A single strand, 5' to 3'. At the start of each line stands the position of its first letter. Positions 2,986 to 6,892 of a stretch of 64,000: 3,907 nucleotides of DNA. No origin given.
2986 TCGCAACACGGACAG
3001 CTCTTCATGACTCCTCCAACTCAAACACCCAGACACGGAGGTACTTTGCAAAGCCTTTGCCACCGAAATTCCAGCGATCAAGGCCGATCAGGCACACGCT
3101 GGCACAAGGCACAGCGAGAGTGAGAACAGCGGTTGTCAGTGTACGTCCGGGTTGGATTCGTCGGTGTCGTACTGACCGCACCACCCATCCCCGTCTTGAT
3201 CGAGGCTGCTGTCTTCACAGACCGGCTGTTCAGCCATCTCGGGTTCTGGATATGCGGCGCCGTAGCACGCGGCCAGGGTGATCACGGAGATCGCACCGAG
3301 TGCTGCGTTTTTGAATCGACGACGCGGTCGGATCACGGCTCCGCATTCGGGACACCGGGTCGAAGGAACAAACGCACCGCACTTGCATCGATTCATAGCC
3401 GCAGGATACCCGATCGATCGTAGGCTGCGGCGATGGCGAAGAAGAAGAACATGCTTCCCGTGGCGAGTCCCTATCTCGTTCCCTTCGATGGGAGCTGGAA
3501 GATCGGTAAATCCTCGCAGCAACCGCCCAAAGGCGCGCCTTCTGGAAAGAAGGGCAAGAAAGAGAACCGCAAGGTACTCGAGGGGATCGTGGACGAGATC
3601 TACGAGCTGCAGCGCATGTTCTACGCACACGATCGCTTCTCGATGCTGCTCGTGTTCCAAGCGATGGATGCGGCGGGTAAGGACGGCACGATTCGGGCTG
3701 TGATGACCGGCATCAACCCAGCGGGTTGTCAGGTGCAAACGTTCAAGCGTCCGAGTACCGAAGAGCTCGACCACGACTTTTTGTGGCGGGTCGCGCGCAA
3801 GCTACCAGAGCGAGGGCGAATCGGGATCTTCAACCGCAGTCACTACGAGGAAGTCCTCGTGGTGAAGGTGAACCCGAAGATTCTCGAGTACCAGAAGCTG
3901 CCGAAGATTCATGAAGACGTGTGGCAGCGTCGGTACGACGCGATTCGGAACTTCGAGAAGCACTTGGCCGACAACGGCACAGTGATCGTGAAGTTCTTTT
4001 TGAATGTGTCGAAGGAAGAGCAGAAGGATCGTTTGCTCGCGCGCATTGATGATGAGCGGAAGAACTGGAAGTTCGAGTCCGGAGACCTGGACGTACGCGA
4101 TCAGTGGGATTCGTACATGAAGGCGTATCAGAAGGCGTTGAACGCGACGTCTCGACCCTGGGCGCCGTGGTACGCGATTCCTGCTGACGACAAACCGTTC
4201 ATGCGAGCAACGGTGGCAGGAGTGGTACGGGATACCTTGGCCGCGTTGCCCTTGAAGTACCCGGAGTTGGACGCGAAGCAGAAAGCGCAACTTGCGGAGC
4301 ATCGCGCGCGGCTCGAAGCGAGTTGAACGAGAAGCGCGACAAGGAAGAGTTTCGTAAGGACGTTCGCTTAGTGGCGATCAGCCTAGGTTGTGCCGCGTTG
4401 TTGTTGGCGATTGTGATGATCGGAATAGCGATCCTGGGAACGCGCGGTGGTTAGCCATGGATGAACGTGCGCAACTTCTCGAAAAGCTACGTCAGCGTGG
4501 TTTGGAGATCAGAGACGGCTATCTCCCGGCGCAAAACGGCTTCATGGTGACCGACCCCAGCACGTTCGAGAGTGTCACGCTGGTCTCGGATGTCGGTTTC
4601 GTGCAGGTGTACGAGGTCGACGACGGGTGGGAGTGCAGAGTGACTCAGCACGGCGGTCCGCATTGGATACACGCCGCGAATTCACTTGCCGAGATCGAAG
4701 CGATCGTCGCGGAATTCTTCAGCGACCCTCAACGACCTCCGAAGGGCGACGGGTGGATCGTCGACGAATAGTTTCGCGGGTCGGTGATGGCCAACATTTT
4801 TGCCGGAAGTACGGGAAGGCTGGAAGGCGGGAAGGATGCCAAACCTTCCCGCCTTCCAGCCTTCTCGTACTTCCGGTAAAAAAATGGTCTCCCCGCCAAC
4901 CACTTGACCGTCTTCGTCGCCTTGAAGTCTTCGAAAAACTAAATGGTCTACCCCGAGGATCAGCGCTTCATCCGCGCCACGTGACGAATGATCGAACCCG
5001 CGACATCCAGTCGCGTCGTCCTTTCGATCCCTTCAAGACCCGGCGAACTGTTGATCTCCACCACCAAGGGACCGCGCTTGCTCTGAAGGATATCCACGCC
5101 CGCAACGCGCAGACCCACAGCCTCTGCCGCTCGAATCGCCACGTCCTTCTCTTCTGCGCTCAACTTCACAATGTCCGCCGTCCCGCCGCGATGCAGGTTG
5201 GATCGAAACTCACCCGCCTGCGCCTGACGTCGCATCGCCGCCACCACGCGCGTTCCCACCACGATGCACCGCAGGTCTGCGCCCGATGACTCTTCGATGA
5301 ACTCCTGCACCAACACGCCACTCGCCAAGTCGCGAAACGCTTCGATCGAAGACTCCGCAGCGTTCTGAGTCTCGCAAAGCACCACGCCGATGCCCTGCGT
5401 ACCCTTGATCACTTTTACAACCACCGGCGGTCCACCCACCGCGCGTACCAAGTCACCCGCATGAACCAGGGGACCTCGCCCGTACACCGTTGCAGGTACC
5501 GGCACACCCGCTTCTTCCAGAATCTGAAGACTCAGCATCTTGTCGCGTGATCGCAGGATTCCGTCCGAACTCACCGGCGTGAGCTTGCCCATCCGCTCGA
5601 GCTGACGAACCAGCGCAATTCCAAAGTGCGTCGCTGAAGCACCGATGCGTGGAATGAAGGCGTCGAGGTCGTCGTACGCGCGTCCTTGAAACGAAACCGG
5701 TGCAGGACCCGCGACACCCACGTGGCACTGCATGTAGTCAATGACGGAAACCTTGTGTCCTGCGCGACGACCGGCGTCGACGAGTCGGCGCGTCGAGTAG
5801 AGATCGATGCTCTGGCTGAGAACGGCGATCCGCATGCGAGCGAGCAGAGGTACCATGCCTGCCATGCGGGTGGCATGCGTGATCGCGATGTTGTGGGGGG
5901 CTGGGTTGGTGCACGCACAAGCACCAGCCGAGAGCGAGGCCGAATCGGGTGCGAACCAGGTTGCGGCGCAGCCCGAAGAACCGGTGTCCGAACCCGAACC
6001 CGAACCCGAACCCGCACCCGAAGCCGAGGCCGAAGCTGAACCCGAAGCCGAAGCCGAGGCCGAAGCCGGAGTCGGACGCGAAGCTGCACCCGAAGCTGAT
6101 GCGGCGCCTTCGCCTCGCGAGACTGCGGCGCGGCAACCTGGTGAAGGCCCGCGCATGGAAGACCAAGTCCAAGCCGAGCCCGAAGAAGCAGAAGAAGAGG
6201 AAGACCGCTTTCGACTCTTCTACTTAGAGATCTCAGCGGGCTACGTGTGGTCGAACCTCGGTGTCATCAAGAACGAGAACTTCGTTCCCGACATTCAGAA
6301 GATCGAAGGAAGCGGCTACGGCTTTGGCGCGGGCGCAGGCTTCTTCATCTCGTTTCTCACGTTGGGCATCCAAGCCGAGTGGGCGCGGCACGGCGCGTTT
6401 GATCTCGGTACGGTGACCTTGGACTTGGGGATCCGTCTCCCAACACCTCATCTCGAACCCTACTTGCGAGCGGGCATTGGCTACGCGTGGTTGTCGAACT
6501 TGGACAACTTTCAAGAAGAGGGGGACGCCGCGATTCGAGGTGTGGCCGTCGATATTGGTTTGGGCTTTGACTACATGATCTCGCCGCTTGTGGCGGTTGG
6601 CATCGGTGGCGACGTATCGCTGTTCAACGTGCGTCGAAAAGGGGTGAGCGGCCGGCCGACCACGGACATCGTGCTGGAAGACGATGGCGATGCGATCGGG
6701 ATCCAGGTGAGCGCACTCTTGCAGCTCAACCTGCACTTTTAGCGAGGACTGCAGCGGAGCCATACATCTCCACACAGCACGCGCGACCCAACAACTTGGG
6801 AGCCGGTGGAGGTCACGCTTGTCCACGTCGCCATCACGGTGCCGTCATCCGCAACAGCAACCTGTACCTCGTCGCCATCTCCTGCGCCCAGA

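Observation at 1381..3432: Radical SAM/SPASM enzyme translationally coupled to two paralogous zinc-ribbon/TM/acidic Cys-motif small proteins: candidate undescribed modification system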

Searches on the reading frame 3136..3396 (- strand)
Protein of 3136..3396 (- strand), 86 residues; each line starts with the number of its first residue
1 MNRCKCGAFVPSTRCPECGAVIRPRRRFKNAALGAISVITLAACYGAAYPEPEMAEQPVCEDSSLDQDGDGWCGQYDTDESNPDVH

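Call 4: search_protein_families(library=pfam, proteins=[window:3136-3396:-], max_evalue=0.1)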
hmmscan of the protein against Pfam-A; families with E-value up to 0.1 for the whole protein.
window:3136-3396:- (86 aa): 4 families
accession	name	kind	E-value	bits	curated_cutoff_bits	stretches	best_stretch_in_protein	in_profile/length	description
PF12773.13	DZR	-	0.0078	16.8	27.3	1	5-28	17-40/45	Double zinc ribbon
PF13248.11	Zn_ribbon_3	-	0.0096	15.8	27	1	13-27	3-17/26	zinc-ribbon domain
PF12172.15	zf-ChsH2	-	0.077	13.2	23.2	1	13-28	12-27/37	ChsH2, rubredoxin-like zinc ribbon domain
PF20173.3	ZnF_RZ-type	-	0.091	12.8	27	0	6-22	25-41/54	RZ type zinc finger domain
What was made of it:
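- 3343..3387 (-): B: zinc ribbon with a CxC first knuckle (C4, C6, C15, C18). Weak Pfam zinc-ribbon hits below cut-off (call 4).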

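Call 5: search_protein_families(library=ncbifam, proteins=[window:3136-3396:-], max_evalue=0.1)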
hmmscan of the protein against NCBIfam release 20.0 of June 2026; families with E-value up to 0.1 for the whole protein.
window:3136-3396:- (86 aa): 0 families

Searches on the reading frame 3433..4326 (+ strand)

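Call 4: search_protein_families(library=pfam, proteins=[window:3433-4326:+], max_evalue=0.1)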
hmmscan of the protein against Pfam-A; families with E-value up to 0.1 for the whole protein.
window:3433-4326:+ (297 aa): 2 families
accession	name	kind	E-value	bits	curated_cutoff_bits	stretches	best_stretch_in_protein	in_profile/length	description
PF03976.20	PPK2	-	2.5e-62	210.9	22.3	1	42-269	4-221/229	Polyphosphate kinase 2 (PPK2)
PF07137.17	VDE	-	0.076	12.9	25.7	0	98-147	112-156/242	VDE lipocalin domain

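Call 5: search_protein_families(library=ncbifam, proteins=[window:3433-4326:+], max_evalue=0.1)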
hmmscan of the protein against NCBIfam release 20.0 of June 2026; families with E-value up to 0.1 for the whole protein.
window:3433-4326:+ (297 aa): 5 families
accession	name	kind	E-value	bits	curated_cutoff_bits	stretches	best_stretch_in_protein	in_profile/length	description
NF042973.1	ADPpolyPPhtase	equivalog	2.6e-113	378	450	1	39-294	27-285/285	ADP-polyphosphate phosphotransferase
TIGR03709.1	PPK2_rel_1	subfamily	2.2e-105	351.6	247.2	1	35-286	22-263/264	PPK2 family polyphosphate kinase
TIGR03708.1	poly_P_AMP_trns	equivalog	1.9e-53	181.9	547.65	1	40-270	270-490/493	polyphosphate:AMP phosphotransferase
NF050016.1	PolyPhAMPPhtase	equivalog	1.5e-42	145.8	800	1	66-268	275-468/472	polyphosphate:AMP phosphotransferase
TIGR03707.1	PPK2_P_aer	equivalog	4.7e-41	141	301.8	1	42-272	4-221/230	polyphosphate kinase 2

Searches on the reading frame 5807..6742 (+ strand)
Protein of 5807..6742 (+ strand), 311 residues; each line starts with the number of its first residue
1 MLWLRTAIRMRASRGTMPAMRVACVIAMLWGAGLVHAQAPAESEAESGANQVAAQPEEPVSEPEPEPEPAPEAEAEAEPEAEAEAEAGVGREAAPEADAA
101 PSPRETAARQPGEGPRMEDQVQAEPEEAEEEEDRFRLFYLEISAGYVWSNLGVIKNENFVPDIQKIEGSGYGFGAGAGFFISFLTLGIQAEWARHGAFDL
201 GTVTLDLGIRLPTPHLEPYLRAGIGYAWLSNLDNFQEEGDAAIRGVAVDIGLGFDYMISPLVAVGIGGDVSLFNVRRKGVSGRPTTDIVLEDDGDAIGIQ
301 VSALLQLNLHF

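Call 82: search_protein_families(library=pfam, proteins=[window:5807-6742:+], max_evalue=0.01)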
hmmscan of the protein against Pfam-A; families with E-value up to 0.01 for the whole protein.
window:5807-6742:+ (311 aa): 1 family
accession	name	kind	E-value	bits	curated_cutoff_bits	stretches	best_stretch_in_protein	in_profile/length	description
PF13505.12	OMP_b-brl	-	0.0001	23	28.7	1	138-267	22-149/175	Outer membrane protein beta-barrel domain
